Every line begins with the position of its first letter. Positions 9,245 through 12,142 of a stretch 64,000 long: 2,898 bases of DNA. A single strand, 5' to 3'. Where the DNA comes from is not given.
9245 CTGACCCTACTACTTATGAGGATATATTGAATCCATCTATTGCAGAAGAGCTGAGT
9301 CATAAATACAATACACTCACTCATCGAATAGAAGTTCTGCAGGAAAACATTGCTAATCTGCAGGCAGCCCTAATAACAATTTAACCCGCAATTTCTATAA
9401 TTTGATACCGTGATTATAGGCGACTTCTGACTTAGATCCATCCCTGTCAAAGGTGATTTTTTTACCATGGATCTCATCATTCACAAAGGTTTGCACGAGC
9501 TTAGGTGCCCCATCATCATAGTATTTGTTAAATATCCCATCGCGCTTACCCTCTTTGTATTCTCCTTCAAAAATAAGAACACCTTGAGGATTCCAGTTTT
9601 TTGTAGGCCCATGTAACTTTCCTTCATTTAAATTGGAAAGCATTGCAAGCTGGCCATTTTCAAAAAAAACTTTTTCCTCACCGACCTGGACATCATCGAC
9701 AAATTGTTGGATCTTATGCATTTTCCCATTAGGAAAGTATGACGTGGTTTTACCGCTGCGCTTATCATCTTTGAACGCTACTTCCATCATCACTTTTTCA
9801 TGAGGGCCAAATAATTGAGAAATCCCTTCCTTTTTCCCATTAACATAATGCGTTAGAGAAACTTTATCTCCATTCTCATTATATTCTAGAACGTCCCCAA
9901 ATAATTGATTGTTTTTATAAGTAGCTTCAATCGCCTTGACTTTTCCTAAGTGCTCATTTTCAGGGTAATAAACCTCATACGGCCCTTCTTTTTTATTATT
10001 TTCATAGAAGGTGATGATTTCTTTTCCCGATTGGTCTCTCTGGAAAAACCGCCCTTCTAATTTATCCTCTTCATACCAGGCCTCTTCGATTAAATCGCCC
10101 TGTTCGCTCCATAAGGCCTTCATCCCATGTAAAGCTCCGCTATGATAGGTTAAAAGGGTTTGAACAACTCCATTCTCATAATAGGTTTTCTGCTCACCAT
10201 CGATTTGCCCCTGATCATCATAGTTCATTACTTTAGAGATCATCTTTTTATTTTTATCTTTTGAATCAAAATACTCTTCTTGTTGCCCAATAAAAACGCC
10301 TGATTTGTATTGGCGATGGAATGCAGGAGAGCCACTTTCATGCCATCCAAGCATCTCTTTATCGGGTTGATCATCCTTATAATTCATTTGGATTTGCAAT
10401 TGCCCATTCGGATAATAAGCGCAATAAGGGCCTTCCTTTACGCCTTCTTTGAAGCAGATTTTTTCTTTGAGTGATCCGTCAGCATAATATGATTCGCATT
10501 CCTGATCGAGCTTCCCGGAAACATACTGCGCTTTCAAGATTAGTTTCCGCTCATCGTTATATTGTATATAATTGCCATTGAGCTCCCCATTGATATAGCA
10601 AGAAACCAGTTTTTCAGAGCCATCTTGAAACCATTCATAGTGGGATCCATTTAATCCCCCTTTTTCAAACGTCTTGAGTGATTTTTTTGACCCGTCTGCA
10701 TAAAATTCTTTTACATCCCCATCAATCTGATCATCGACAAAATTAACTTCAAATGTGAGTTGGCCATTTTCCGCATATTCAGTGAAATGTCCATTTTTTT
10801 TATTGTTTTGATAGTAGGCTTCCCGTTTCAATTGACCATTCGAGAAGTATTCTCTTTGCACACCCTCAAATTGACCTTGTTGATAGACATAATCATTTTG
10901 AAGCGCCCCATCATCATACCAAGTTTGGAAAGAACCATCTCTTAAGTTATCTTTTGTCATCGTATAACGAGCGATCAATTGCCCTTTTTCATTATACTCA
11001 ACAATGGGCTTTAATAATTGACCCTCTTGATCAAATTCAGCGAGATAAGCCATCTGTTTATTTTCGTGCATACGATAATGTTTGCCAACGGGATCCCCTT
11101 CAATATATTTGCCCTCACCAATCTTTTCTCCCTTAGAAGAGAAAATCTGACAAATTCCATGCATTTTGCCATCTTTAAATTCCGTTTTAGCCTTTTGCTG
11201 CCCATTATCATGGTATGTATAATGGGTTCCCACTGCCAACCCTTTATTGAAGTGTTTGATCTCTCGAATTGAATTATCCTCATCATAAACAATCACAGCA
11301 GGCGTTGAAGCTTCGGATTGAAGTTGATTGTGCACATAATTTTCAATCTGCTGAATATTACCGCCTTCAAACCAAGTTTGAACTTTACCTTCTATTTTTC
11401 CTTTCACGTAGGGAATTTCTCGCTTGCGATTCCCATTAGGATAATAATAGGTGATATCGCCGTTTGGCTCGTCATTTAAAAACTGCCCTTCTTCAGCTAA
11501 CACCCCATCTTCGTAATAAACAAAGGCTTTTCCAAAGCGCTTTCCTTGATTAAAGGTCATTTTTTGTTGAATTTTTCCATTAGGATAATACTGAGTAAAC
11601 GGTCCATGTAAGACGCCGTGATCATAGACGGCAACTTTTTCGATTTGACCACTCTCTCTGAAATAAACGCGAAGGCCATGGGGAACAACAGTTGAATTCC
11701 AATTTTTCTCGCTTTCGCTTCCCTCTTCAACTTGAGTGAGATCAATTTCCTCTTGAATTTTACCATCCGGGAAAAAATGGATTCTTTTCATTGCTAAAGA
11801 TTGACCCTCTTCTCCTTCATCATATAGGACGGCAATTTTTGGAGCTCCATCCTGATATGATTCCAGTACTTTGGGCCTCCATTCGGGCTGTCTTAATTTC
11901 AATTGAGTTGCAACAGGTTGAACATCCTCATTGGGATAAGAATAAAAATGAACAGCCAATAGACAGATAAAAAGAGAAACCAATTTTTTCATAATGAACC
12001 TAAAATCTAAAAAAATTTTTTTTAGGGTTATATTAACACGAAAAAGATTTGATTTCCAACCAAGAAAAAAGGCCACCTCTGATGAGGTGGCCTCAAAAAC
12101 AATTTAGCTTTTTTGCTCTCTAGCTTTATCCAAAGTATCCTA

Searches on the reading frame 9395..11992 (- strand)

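Call 47: search_protein_families(library=pfam, proteins=[window:9395-11992:-], max_evalue=0.001)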
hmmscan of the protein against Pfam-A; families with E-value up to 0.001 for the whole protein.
window:9395-11992:- (865 aa): 1 family
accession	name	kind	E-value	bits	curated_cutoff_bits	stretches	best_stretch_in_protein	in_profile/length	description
PF07661.19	MORN_2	-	1.4e-58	188.4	29.6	3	128-148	1-21/22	MORN repeat variant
